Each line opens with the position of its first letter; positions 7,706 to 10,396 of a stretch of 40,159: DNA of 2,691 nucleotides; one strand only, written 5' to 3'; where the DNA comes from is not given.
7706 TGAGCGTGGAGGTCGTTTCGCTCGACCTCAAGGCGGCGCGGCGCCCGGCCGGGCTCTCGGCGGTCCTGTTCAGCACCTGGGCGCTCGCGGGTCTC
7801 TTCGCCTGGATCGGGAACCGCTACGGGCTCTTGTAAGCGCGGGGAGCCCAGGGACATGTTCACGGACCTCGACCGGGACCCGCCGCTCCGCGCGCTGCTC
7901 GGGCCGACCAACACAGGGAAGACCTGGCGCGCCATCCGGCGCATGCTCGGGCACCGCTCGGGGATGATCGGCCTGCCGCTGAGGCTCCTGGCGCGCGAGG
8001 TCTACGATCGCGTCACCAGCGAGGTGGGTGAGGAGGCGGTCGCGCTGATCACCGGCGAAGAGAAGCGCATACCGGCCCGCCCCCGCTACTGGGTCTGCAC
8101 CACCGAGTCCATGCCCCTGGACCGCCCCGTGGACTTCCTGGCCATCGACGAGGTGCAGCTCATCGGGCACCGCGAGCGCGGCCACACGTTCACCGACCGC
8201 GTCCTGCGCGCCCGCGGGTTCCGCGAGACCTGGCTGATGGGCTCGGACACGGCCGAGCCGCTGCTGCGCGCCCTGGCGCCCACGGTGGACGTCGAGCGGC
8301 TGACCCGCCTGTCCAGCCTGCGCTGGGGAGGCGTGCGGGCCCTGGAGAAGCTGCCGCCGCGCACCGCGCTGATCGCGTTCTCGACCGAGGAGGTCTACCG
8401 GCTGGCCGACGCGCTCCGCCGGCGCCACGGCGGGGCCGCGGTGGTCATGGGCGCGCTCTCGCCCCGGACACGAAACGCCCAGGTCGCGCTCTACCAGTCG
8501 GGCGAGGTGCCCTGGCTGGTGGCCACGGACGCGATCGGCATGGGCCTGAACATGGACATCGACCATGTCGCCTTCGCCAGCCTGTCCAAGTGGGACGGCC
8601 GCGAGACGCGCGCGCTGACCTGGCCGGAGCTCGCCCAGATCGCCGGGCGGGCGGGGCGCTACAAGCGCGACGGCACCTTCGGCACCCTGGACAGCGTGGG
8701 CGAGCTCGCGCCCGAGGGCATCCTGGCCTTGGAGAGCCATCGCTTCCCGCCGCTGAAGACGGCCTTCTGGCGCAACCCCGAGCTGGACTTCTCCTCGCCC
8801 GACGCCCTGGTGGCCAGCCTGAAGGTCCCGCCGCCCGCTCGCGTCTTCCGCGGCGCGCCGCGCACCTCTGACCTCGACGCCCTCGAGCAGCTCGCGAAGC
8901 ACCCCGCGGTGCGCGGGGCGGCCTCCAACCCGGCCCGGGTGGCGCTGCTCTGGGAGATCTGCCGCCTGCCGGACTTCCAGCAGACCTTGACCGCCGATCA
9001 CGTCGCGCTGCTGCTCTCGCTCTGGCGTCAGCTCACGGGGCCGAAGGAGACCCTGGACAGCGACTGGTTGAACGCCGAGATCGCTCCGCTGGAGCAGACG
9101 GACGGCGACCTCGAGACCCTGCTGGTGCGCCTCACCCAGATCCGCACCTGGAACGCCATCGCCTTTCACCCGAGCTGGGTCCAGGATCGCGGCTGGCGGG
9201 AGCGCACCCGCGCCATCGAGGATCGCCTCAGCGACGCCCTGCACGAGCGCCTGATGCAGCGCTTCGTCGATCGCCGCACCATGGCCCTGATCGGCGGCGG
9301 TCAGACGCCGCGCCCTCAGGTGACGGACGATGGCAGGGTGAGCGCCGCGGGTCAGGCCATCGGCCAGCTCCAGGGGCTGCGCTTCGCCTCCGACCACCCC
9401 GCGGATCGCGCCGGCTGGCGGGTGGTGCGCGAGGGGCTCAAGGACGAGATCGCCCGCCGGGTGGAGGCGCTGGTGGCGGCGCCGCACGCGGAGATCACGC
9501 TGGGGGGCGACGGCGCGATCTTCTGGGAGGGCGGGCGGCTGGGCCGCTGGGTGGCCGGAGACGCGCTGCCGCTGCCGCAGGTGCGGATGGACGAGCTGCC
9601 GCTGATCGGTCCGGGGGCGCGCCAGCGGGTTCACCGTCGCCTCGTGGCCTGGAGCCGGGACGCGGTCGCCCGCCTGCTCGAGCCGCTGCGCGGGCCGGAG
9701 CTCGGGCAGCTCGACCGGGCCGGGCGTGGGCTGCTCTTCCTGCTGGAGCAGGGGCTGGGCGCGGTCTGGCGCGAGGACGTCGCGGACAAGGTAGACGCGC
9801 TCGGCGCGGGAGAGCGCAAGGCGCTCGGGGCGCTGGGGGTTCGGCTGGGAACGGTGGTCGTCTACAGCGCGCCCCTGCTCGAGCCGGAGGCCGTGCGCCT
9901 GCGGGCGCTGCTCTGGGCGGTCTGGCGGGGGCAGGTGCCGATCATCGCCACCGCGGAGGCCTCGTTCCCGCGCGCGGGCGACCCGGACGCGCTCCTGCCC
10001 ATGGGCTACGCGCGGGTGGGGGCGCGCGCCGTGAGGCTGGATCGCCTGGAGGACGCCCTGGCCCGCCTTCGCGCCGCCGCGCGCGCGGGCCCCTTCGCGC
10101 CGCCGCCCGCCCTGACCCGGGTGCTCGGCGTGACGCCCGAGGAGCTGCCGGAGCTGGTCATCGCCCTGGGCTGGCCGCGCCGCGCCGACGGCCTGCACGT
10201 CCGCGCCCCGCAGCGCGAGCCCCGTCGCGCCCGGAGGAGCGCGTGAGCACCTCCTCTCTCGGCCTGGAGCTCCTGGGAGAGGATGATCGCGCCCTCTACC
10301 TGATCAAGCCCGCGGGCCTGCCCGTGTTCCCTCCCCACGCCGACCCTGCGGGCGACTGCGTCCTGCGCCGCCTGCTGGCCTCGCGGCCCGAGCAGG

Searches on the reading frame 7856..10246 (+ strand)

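Call 45: search_protein_families(library=pfam, proteins=[window:7856-10246:+], max_evalue=0.01)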
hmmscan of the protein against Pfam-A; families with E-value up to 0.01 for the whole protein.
window:7856-10246:+ (796 aa): 2 families
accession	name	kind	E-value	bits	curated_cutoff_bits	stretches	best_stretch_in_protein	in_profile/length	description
PF22527.2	DEXQc_Suv3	-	2.2e-26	92.7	27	1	15-144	19-145/154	DEXQ-box helicase domain of Suv3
PF00271.37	Helicase_C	-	2.1e-09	38.1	23.5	1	168-269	15-109/110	Helicase conserved C-terminal domain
